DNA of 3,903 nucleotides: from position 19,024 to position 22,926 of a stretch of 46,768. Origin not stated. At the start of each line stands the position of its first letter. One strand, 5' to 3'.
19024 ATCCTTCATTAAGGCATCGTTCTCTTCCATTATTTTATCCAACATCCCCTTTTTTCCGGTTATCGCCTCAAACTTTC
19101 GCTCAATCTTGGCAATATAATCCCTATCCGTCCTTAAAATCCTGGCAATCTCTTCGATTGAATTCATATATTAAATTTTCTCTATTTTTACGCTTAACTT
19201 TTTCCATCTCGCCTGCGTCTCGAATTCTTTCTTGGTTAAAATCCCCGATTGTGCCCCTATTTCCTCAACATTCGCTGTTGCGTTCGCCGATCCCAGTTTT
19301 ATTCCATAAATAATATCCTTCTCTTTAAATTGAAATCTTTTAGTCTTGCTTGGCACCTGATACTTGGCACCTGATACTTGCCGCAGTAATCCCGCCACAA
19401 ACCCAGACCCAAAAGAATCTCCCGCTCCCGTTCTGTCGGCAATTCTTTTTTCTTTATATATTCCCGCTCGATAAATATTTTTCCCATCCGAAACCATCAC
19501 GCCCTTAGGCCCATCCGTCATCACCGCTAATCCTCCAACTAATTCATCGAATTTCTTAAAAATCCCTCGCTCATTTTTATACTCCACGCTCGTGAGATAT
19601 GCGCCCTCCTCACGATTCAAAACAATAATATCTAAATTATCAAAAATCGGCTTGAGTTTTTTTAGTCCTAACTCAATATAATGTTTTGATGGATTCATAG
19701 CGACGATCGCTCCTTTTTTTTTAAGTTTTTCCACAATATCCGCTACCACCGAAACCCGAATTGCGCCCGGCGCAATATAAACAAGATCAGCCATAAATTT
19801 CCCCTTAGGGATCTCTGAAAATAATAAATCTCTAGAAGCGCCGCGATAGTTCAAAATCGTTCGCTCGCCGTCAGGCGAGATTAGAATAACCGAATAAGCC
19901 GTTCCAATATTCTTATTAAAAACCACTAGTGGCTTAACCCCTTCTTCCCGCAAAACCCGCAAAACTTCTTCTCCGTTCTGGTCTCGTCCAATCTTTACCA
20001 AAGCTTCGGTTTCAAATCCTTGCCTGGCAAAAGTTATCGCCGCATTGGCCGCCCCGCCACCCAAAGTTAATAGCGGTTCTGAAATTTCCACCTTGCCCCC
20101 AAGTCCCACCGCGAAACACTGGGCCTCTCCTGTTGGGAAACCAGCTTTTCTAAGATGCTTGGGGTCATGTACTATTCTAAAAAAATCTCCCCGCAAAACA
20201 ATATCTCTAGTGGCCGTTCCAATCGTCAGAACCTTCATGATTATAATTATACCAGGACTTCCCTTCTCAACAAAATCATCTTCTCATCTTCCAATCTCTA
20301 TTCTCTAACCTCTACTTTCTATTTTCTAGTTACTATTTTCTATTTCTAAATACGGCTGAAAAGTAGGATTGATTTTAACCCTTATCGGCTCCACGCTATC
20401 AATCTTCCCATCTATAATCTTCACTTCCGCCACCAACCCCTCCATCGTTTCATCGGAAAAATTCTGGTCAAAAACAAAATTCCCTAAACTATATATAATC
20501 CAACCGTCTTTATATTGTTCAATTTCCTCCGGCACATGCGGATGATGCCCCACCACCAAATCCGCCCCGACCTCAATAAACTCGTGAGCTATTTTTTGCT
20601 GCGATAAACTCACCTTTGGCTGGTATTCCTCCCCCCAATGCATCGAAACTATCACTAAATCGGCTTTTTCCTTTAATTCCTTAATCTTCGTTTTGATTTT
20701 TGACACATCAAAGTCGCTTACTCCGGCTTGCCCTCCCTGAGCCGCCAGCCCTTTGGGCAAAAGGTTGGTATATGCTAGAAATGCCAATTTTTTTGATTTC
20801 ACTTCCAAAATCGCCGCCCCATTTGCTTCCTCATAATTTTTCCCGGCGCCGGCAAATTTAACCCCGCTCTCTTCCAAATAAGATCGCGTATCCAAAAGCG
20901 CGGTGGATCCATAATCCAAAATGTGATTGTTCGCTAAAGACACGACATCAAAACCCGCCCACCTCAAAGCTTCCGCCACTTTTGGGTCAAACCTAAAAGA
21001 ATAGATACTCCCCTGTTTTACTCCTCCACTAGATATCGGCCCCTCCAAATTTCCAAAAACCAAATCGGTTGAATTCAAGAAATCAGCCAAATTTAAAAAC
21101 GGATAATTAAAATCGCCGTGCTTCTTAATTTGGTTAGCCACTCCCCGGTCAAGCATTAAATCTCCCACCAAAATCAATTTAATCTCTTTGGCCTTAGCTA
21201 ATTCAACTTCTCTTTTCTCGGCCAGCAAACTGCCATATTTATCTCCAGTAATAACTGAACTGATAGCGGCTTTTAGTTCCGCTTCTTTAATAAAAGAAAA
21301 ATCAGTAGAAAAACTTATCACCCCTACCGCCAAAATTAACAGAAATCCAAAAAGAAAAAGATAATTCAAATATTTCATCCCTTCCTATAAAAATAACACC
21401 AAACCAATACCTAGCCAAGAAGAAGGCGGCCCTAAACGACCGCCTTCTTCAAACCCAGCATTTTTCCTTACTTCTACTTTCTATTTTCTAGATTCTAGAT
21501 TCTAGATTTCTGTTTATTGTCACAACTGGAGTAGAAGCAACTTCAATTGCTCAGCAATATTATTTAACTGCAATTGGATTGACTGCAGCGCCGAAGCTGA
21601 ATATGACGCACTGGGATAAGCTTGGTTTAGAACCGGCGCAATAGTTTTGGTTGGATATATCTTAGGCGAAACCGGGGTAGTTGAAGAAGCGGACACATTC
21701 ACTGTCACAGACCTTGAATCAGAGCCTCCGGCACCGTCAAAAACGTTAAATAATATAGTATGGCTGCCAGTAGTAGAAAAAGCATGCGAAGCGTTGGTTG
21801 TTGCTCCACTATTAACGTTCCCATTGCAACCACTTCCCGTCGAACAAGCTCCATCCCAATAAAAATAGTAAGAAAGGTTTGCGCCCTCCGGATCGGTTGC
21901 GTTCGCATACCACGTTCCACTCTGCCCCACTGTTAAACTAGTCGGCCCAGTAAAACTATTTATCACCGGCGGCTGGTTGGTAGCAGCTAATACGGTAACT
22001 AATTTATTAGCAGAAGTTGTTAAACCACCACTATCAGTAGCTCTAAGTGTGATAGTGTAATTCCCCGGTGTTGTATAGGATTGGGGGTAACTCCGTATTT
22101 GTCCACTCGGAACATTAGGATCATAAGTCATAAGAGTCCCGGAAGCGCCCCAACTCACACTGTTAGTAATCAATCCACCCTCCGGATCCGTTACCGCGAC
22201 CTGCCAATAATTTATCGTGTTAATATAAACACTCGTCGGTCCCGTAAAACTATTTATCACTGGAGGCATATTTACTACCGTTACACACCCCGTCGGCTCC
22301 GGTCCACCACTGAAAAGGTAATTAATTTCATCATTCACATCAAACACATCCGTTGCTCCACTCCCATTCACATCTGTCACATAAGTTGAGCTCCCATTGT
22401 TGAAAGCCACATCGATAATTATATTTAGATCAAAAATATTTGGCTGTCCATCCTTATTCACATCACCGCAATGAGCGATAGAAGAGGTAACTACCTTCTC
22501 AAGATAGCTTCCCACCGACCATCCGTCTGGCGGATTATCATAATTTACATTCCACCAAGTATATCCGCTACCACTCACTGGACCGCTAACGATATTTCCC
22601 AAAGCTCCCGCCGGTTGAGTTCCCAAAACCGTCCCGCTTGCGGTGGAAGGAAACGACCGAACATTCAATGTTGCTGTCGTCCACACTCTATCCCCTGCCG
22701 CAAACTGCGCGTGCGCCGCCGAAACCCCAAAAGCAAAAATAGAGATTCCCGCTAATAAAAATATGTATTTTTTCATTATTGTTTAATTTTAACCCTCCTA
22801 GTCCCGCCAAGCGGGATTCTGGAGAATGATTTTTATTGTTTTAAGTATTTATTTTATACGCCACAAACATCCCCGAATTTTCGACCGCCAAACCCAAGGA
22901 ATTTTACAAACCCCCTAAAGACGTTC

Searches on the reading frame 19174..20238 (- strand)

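Call 10: search_protein_families(library=pfam, proteins=[window:19174-20238:-], max_evalue=0.001)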
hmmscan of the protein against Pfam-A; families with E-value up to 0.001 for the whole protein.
window:19174-20238:- (355 aa): 1 family
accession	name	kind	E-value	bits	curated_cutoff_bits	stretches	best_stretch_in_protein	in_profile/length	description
PF00294.29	PfkB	-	5e-32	111.9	25.8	1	51-333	27-299/302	pfkB family carbohydrate kinase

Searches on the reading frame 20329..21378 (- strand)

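Call 10: search_protein_families(library=pfam, proteins=[window:20329-21378:-], max_evalue=0.001)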
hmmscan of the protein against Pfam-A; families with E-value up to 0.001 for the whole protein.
window:20329-21378:- (350 aa): 1 family
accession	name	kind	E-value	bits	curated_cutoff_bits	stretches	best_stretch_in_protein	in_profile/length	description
PF09587.15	PGA_cap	-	5.7e-80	268.9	27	1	67-305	1-255/255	Bacterial capsule synthesis protein PGA_cap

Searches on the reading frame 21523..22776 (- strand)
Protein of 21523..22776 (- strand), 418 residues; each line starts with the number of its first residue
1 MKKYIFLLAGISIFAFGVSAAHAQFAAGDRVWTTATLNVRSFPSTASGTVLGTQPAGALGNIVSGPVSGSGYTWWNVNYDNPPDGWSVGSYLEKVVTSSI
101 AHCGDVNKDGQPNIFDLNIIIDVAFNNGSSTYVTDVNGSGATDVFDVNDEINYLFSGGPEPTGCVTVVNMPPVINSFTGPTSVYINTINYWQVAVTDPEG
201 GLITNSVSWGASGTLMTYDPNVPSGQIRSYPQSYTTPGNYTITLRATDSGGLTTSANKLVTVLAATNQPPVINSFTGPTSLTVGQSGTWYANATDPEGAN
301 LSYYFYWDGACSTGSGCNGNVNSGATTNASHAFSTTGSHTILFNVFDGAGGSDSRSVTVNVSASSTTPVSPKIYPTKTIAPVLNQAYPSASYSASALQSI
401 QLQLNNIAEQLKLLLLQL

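Call 10: search_protein_families(library=pfam, proteins=[window:21523-22776:-], max_evalue=0.001)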
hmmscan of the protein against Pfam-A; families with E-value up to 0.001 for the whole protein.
window:21523-22776:- (418 aa): 3 families
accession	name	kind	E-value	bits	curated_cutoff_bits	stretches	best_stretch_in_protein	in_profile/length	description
PF18911.6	PKD_4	-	4.3e-09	36.7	27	2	267-360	1-84/85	PKD domain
PF00801.26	PKD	-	4.3e-06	27.1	23.5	0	279-355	9-75/80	PKD domain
PF17963.7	Big_9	-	0.0003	22.1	23.6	1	267-360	1-89/89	Bacterial Ig domain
